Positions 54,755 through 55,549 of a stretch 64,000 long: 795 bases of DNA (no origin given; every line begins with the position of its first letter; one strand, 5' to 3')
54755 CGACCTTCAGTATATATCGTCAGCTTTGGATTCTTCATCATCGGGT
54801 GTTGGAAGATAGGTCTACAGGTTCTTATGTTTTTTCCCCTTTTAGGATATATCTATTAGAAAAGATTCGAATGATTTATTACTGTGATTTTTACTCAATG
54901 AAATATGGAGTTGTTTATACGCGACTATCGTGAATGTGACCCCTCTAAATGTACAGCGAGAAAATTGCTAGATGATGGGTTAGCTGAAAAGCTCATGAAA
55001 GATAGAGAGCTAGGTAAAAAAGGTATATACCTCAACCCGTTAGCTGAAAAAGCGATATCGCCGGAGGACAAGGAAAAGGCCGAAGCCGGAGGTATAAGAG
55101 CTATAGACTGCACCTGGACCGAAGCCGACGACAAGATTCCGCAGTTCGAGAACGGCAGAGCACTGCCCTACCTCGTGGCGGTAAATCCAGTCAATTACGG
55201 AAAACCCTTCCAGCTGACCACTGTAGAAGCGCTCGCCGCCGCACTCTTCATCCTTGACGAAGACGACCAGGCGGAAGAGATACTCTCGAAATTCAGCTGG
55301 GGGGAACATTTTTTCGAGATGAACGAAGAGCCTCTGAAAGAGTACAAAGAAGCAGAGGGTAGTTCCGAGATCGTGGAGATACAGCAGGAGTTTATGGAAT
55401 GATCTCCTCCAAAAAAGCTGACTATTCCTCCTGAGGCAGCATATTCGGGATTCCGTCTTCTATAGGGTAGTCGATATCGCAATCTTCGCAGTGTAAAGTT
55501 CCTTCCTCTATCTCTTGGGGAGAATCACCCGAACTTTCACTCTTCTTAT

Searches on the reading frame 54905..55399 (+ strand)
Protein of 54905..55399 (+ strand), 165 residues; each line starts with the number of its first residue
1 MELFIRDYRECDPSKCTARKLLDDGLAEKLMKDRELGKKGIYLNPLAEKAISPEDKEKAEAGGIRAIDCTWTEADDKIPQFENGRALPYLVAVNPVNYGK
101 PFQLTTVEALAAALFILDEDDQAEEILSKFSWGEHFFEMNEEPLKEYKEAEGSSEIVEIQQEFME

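Call 22: search_protein_families(library=pfam, proteins=[window:54905-55399:+], max_evalue=0.001)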
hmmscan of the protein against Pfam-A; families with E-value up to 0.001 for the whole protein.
window:54905-55399:+ (165 aa): 2 families
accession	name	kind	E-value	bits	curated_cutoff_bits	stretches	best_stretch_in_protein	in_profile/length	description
PF04034.18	Ribo_biogen_C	-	1e-45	155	29.9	1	41-164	1-127/127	Ribosome biogenesis protein, C-terminal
PF04068.21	Fer4_RLI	-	1.8e-06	28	23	1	1-21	1-21/35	Possible Fer4-like domain in RNase L inhibitor, RLI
